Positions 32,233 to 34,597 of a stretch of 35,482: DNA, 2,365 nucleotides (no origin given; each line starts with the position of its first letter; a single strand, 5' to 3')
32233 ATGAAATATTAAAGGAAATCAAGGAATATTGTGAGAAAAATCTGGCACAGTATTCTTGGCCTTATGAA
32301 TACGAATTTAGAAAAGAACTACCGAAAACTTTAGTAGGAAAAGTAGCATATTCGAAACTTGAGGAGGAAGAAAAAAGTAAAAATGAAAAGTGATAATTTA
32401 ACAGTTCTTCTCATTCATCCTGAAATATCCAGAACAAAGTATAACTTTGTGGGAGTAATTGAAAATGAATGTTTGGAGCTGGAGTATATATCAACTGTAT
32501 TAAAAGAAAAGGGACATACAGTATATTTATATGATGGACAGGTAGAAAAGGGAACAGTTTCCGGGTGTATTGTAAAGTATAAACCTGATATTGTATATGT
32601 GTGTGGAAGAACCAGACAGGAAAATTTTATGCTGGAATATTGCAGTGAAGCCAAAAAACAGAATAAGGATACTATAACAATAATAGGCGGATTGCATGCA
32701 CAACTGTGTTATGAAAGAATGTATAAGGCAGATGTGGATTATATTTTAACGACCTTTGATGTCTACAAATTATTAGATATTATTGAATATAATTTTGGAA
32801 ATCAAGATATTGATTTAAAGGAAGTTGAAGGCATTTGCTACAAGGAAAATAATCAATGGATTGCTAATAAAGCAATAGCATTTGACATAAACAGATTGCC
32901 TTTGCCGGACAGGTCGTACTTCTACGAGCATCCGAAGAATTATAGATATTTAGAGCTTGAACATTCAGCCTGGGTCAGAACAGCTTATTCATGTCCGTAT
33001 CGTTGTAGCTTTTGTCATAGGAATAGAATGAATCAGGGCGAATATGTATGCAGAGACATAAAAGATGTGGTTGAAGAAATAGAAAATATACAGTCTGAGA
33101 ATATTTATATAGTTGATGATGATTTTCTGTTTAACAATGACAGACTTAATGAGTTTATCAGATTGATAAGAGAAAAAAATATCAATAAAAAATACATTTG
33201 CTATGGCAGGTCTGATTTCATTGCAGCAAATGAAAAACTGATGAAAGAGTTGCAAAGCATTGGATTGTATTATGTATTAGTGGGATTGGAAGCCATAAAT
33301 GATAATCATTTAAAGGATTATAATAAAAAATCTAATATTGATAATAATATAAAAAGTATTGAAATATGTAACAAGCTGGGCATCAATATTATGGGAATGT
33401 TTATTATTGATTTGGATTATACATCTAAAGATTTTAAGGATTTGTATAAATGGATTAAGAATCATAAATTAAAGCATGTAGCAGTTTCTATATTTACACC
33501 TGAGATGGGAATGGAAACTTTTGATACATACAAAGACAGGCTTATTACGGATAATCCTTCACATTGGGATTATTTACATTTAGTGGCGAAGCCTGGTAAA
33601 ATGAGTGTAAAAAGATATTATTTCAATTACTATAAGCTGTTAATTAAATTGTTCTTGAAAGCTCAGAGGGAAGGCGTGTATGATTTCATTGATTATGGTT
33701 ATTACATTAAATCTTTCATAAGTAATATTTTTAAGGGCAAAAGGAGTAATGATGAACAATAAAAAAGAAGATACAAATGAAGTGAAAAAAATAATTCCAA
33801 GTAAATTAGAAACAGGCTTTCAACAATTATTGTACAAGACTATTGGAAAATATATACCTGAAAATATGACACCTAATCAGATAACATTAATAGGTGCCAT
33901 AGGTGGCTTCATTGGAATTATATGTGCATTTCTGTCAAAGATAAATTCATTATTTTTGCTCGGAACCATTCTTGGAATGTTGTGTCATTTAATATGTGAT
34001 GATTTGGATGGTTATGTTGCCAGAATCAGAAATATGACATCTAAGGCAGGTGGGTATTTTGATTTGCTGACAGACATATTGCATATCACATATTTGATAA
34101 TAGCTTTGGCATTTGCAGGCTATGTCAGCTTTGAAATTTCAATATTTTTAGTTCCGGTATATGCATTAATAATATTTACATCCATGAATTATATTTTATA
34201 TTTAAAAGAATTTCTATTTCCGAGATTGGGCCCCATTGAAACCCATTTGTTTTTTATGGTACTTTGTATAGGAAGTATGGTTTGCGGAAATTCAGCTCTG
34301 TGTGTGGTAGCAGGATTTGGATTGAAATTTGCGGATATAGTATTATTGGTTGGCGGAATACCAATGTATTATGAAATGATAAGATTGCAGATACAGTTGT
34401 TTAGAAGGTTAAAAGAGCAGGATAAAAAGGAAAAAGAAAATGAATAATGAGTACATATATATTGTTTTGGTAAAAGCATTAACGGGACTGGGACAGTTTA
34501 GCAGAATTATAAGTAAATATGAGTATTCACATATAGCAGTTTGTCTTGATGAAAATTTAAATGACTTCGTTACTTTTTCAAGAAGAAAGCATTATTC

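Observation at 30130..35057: Five-gene, translationally coupled operon that looks like an undescribed glycerophospholipid-tailoring pathway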

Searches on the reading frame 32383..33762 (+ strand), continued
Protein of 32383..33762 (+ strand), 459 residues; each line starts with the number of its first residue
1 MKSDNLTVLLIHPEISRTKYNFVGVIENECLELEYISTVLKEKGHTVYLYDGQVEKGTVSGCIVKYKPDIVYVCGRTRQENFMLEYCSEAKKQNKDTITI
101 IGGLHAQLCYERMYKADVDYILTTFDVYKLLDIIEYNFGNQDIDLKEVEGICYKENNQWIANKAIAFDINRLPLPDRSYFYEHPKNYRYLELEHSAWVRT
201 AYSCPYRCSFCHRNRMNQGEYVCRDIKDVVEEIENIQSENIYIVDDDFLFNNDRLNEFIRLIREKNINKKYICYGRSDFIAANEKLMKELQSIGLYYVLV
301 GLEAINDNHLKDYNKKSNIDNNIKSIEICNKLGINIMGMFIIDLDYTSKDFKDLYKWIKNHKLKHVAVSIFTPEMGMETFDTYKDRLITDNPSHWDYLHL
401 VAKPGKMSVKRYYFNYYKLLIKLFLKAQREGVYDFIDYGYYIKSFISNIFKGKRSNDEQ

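Call 93: search_protein_families(library=ncbifam, proteins=[L092:5826-6998:+, L085:10018-10635:+, L081:3326-3931:+, L089:8376-9062:+, L081:9356-10408:+], max_evalue=0.00001)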
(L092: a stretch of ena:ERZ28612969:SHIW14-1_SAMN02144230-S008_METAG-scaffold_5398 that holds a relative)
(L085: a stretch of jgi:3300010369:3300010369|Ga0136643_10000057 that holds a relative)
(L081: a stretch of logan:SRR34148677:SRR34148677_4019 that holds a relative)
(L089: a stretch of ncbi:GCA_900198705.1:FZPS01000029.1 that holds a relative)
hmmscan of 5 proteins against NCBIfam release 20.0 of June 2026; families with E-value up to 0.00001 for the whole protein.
L092:5826-6998:+ (390 aa): 35 families (the best 25 are shown)
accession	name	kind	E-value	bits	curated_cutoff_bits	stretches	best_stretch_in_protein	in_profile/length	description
NF049988.1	MGlcDAGSynMgs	equivalog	3e-72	244.2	400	1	1-385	1-393/398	alpha-monoglucosyldiacylglycerol synthase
NF053513.1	Gtran_IagA_BgsA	equivalog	2.5e-33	115.5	460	1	85-380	44-332/333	LTA glycolipid anchor biosynthesis glycosyltransferase, IagA/BgsA family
TIGR03999.1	thiol_BshA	equivalog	9.7e-30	103.7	273.7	1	26-380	23-374/375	N-acetyl-alpha-D-glucosaminyl L-malate synthase BshA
NF047684.1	TeichurnBiosyTuaC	equivalog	3.7e-29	101.9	550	1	82-380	106-390/391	teichuronic acid biosynthesis protein TuaC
NF049987.1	DaglGlyslTfaseDgs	equivalog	4e-24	85.1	500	1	86-383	45-331/332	processive diacylglycerol alpha-glucosyltransferase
TIGR04157.1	glyco_rSAM_CFB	subfamily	5.3e-23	81.7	400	1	141-376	163-406/406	TIGR04157 family glycosyltransferase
NF041876.1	EPS_EpsE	equivalog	6.5e-22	78.3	400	1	163-356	178-372/389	exopolysaccharide biosynthesis GT4 family glycosyltransferase EpsE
TIGR04063.1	stp3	hypoth_equivalog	1.4e-20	73.6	442.05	1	72-352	80-367/397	TIGR04063 family PEP-CTERM/XrtA system glycosyltransferase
NF038295.1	EPS_HpsP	equivalog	1.7e-19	70.1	550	1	48-379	58-387/388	hormogonium polysaccharide biosynthesis glycosyltransferase HpsP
NF053787.1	GlcN_PG_synth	equivalog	2.4e-19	69.4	480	1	15-332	15-312/361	N-acetylglucosaminyl phosphatidylglycerol synthase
TIGR02149.1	glgA_Coryne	subfamily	3.6e-19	69.1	302.4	1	84-380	83-391/391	glycogen synthase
NF012028.0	PRK15484.1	subfamily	1.9e-18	66.7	618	1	123-352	115-351/380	lipopolysaccharide N-acetylglucosaminyltransferase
NF041010.1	glycosy_Agl16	equivalog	2.1e-18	66.4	575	1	133-379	120-351/352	glycosylation protein Agl16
NF038229.1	Glyco4_Geo_Pelo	equivalog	8.1e-18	64.5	400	1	75-380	46-337/338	GPMC system family 4 glycosyltransferase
TIGR03088.1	stp2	hypoth_equivalog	2.4e-17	63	409.05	1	170-380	161-374/374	TIGR03088 family PEP-CTERM/XrtA system glycosyltransferase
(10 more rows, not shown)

L085:10018-10635:+ (205 aa): 6 families
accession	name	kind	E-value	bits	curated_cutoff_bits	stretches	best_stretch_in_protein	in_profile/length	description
NF038087.1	arch_ser_synth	exception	1e-21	77.6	240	1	14-201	13-191/216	archaetidylserine synthase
TIGR00473.1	pssA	equivalog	1.2e-19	70.9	107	1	14-172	3-151/153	CDP-diacylglycerol--serine O-phosphatidyltransferase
TIGR04217.1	archae_ser_T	exception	1.3e-13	51.3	200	1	11-201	13-190/221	archaetidylserine synthase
NF038086.1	anchor_synt_A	exception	1.5e-08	34.8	200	1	14-189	16-183/222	protein sorting system archaetidylserine synthase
NF040950.1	archin_ph_syn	equivalog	5.8e-07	29.5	180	1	10-76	28-91/191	archaetidylinositol phosphate synthase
NF045884.1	PhCholSynAgro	equivalog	5.6e-06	26.4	350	1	10-192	15-189/235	phosphatidylcholine synthase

L081:3326-3931:+ (201 aa): 5 families
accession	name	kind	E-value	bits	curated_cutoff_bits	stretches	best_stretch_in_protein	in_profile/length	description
NF038087.1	arch_ser_synth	exception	2.4e-22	79.6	240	1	11-197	10-192/216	archaetidylserine synthase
TIGR00473.1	pssA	equivalog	4.6e-18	65.8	107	1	15-165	8-148/153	CDP-diacylglycerol--serine O-phosphatidyltransferase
TIGR04217.1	archae_ser_T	exception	1.6e-13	50.9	200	1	15-191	17-187/221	archaetidylserine synthase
NF040950.1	archin_ph_syn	equivalog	1e-07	32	180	1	12-105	30-119/191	archaetidylinositol phosphate synthase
NF038086.1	anchor_synt_A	exception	9.3e-06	25.6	200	0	29-95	30-92/222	protein sorting system archaetidylserine synthase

L089:8376-9062:+ (228 aa): 5 families
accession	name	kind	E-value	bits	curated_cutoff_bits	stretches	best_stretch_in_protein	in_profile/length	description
NF040950.1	archin_ph_syn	equivalog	3.9e-13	49.7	180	1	30-142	15-124/191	archaetidylinositol phosphate synthase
NF041135.1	IPPtranDIPPsyn_Thcocales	equivalog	3.3e-09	36.2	580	1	31-139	243-347/419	bifunctional L-myo-inositol-1-phosphate cytidylyltransferase/CDP-L-myo-inositol myo-inositolphosphotransferase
NF045883.1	PIPSynth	equivalog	8.1e-07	28.9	170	1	37-146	22-129/197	phosphatidylinositol phosphate synthase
TIGR00560.1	pgsA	equivalog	9.8e-07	29.4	109.1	1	39-205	3-172/183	CDP-diacylglycerol--glycerol-3-phosphate 3-phosphatidyltransferase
NF053678.1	ClpnSynClsA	equivalog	9.7e-06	25.9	240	0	61-135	23-97/180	cardiolipin synthase ClsA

L081:9356-10408:+ (350 aa): 4 families
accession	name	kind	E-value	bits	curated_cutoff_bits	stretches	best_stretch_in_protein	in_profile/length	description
TIGR01668.1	YqeG_hyp_ppase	hypoth_equivalog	1.7e-21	76.5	89.1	1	49-168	18-139/170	YqeG family HAD IIIA-type phosphatase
TIGR01662.1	HAD-SF-IIIA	subfamily_domain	6.7e-11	42.5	44.6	1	57-160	1-135/141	HAD-IIIA family hydrolase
TIGR02254.1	YjjG_YfnB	equivalog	1.3e-07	31.3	159.9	1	70-163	94-196/223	YjjG family noncanonical pyrimidine nucleotidase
TIGR01460.1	HAD-SF-IIA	subfamily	5.1e-07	29.7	100.15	0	119-163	197-242/246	HAD-IIA family hydrolase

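Call 94: search_solved_structures(query=L002:11930-12664:+, max_evalue=0.01)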
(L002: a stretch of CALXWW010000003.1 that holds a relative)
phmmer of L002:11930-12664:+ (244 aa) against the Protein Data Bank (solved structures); distinct sequences matched with E-value up to 0.01: 9.
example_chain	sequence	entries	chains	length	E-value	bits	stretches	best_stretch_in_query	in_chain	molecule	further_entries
1jyk_A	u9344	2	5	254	1.6e-10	44.4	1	1-234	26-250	CTP:phosphocholine Cytidylyltransferase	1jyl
6pd1_A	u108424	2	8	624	1.6e-09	41.1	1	2-130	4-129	Nucleotidyl transferase/aminotransferase, class V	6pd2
2ggo_A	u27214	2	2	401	1.3e-07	34.8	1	1-116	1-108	401aa long hypothetical glucose-1-phosphate thymidylyltransferase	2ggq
5z09_A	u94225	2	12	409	1.9e-07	34.3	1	1-116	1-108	Dual sugar-1-phosphate nucleotidylyltransferase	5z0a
2xme_A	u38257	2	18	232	9.7e-06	28.7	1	1-162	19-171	CTP-INOSITOL-1-PHOSPHATE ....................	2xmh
4mnd_A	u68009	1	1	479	5.2e-05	26.3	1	1-162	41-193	CTP L-myo-inositol-1-phosphate cytidylyltransferase/CDP-L-myo-inositol myo-inositolphospho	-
1tzf_A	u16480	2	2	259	0.0068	19.4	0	2-58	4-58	Glucose-1-phosphate cytidylyltransferase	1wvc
4ho0_A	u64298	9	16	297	0.0076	19.2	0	1-121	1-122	Glucose-1-phosphate thymidylyltransferase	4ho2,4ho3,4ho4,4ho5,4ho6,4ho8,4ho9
4y7t_A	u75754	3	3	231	0.0078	19.2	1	1-60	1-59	Nucleotidyl transferase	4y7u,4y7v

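Call 95: search_solved_structures(query=L003:12701-14482:+, max_evalue=0.00001)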
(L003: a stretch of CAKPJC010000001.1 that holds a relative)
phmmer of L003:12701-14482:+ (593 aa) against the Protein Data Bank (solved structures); distinct sequences matched with E-value up to 0.00001: 40.
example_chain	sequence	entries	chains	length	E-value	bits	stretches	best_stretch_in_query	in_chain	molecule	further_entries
6jko_A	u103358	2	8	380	8.9e-32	113.6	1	282-589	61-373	Methanol dehydrogenase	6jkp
1vhd_A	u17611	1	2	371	3.2e-30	108.5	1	282-591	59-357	alcohol dehydrogenase, iron-containing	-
1o2d_A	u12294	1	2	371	3.2e-30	108.5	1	282-591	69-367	Alcohol dehydrogenase, iron-containing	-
8zwd_B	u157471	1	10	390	9.6e-28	100.3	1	264-590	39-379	NAD(P)-dependent methanol dehydrogenase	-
9knp_A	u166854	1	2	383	1.3e-25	93.3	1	254-591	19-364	375aa long hypothetical alchol dehydrogenase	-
30sm_A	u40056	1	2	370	1.1e-23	87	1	307-590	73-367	Cvir-Hbd2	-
9jx4_A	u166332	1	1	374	3.6e-23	85.2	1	285-591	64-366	Aldehyde-alcohol dehydrogenase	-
3zdr_A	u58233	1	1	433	2.6e-21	79.1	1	285-508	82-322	ALCOHOL DEHYDROGENASE DOMAIN OF THE BIFUNCTIONAL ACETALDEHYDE DEHYDROGENASE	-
9ldl_C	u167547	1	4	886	7.1e-21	77.6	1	311-508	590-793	Aldehyde dehydrogenase family protein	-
8zrl_A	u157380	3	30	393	1.3e-20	76.8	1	282-553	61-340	NAD-dependent methanol dehydrogenase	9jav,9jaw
3rf7_A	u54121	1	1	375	5.2e-20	74.8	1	259-500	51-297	Iron-containing alcohol dehydrogenase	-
3bfj_A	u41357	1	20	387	7.8e-20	74.2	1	283-507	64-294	1,3-propanediol oxidoreductase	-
13he_A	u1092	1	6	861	6.5e-19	71.2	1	270-504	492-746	Aldehyde-alcohol dehydrogenase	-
8uhw_A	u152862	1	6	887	6.9e-19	71.1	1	270-504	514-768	Aldehyde-alcohol dehydrogenase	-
6c75_A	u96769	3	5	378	1.7e-18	69.8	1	291-560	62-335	Alcohol dehydrogenase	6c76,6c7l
6pd1_A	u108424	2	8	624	4.7e-12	48.5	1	2-129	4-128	Nucleotidyl transferase/aminotransferase, class V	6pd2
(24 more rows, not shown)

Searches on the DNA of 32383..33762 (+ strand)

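Call 86: search_rna_families(sources=[L003, L005, L017, L018, L062, L058, L002, L039], threshold=gathering)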
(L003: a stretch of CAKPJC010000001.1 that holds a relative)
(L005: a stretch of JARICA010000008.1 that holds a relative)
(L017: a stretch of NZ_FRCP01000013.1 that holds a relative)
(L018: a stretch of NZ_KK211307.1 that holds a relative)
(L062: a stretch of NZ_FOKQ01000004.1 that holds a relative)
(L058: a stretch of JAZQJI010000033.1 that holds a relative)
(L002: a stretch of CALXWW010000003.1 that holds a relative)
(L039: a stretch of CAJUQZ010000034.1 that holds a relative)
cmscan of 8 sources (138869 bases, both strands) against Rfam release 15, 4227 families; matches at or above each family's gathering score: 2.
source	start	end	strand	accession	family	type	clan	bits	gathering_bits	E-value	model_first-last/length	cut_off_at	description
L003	3978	4051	+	RF00005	tRNA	Gene; tRNA;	CL00001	73.4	29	7.9e-14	1-71/71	no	tRNA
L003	4087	4169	+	RF00005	tRNA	Gene; tRNA;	CL00001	62.8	29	6.4e-11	1-71/71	no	tRNA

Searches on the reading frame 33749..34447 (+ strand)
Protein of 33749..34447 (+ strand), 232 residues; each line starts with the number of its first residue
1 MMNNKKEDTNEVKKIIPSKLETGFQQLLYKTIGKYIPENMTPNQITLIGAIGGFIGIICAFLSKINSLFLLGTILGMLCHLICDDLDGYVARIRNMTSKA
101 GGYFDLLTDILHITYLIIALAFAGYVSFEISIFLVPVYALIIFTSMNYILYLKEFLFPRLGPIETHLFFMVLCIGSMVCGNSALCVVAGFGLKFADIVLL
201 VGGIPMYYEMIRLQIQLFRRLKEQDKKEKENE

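Call 3: search_protein_families(library=pfam, proteins=[window:33749-34447:+], max_evalue=0.01)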
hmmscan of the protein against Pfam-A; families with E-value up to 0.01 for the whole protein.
window:33749-34447:+ (232 aa): 1 family
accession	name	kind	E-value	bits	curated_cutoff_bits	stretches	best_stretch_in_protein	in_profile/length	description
PF01066.26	CDP-OH_P_transf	-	7.7e-12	46.3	22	1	41-177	3-135/152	CDP-alcohol phosphatidyltransferase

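Call 4: search_protein_families(library=ncbifam, proteins=[window:33749-34447:+], max_evalue=0.01)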
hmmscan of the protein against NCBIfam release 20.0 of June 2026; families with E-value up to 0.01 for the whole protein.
window:33749-34447:+ (232 aa): 8 families
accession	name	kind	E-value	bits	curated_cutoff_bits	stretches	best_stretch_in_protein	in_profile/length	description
NF040950.1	archin_ph_syn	equivalog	1.4e-14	54.4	180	1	32-138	15-118/191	archaetidylinositol phosphate synthase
NF041135.1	IPPtranDIPPsyn_Thcocales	equivalog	8.1e-09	35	580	1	31-145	241-346/419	bifunctional L-myo-inositol-1-phosphate cytidylyltransferase/CDP-L-myo-inositol myo-inositolphosphotransferase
NF045883.1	PIPSynth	equivalog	5.7e-08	32.7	170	1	38-149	21-127/197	phosphatidylinositol phosphate synthase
TIGR00560.1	pgsA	equivalog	1.7e-06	28.7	109.1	1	41-135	3-98/183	CDP-diacylglycerol--glycerol-3-phosphate 3-phosphatidyltransferase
TIGR00473.1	pssA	equivalog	1.2e-05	25.4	107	1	49-140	4-90/153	CDP-diacylglycerol--serine O-phosphatidyltransferase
NF053678.1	ClpnSynClsA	equivalog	9.3e-05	22.7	240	1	80-141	40-101/180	cardiolipin synthase ClsA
NF052561.1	PIPSynBT1523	equivalog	0.00013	21.8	350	1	24-141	5-128/232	hypothetical protein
NF038086.1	anchor_synt_A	exception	0.003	17.4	200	1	45-112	13-73/222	protein sorting system archaetidylserine synthase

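Call 85: search_solved_structures(query=window:33749-34447:+, max_evalue=1)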
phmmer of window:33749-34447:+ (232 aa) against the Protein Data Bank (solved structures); distinct sequences matched with E-value up to 1: 7.
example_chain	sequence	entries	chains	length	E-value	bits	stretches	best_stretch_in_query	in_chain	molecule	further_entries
4o6m_A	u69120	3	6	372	6.4e-05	26.5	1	38-158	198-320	AF2299, a CDP-alcohol phosphotransferase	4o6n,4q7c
4mnd_A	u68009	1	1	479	0.00025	24.5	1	32-159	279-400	CTP L-myo-inositol-1-phosphate cytidylyltransferase/CDP-L-myo-inositol myo-inositolphospho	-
9uet_A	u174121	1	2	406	0.008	19.6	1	26-174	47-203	Cholinephosphotransferase 1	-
7drj_A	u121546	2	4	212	0.11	15.8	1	70-204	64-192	CDP-diacylglycerol--glycerol-3-phosphate 3-phosphatidyltransferase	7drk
6wm5_A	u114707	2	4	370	0.21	15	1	37-153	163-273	AfCTD-Phosphatidylinositol-phosphate synthase (PIPS) fusion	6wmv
6h53_A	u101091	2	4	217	0.83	13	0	38-153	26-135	CDP-diacylglycerol--inositol 3-phosphatidyltransferase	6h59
6h5a_A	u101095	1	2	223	0.89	12.9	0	38-153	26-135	CDP-diacylglycerol--inositol 3-phosphatidyltransferase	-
